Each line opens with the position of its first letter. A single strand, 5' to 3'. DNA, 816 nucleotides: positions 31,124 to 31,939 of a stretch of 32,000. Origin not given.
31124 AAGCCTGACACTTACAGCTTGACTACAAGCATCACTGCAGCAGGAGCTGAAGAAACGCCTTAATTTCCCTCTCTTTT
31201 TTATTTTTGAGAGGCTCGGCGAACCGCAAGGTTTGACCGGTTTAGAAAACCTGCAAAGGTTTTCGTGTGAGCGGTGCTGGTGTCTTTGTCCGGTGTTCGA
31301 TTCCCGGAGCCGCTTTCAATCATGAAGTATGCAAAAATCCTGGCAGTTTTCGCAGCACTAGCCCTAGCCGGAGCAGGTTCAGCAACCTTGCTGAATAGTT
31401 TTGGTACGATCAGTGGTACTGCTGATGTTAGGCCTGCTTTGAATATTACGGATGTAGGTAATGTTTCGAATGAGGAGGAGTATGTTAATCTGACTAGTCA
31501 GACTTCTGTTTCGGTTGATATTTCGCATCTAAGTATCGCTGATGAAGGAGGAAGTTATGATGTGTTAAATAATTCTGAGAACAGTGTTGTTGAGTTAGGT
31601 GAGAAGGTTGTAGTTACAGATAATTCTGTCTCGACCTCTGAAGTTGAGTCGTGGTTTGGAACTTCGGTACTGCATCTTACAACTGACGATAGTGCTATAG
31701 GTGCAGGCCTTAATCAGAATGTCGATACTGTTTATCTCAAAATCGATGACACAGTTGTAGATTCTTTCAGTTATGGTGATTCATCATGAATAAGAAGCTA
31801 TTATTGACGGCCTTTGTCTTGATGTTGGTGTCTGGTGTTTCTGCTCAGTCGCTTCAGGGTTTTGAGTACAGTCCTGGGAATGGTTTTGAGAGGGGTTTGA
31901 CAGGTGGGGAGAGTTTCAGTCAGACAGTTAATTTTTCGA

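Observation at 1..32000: Extreme over-representation of the palindrome AGGCCT (about one copy per 250 bp)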

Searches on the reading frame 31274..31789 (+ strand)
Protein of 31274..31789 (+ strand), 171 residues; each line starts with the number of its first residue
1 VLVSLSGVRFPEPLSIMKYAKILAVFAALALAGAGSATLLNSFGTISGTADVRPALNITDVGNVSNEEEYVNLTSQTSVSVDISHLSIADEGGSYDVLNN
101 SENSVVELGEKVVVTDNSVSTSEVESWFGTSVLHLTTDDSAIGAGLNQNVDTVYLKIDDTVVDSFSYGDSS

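Call 8: search_protein_families(library=pfam, proteins=[window:31274-31789:+])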
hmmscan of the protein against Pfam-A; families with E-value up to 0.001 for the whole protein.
window:31274-31789:+ (171 aa): 1 family
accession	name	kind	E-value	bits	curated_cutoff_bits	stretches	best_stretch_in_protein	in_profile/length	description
PF00932.25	LTD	-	1.1e-07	32.6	34.3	1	58-168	10-108/109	Lamin Tail Domain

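Call 36: find_encoding_contigs(protein=window:31274-31789:+, flank=10000, max_places=6)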
Protein window:31274-31789:+ (171 aa): no gene with exactly this product is on record in the collection.

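Call 39: find_encoding_contigs(protein=window:31322-31789:+, flank=10000, max_places=6)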
Protein window:31322-31789:+ (155 aa): 2 contigs read that carry it; 1 place shown.
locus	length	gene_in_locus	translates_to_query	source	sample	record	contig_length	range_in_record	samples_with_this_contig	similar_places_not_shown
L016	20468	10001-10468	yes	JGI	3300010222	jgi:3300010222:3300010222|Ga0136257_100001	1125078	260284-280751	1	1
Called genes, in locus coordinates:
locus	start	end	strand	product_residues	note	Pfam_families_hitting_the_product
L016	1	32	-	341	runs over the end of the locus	PF02800:Gp_dh_C, PF02774:Semialdhyde_dhC (weak)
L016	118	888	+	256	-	PF01256:Carb_kinase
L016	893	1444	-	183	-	PF01467:CTP_transf_like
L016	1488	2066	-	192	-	-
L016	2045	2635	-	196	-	PF00578:AhpC-TSA, PF08534:Redoxin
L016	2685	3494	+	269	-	PF01791:DeoC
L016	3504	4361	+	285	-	PF00316:FBPase, PF18913:FBPase_C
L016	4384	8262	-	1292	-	PF00270:DEAD, PF04851:ResIII, PF22527:DEXQc_Suv3 (weak), PF14890:Intein_splicing, PF14528:LAGLIDADG_3, PF00271:Helicase_C (weak), PF21280:Helicase_dom4_arc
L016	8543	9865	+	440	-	-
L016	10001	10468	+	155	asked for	PF00932:LTD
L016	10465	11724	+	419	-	-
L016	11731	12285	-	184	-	PF06745:ATPase (weak)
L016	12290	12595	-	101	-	-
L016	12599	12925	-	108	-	-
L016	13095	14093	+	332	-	PF03796:DnaB_C, PF23442:DUF7125 (faint), PF06745:ATPase, PF07088:GvpD_P-loop (faint), PF13481:AAA_25 (weak)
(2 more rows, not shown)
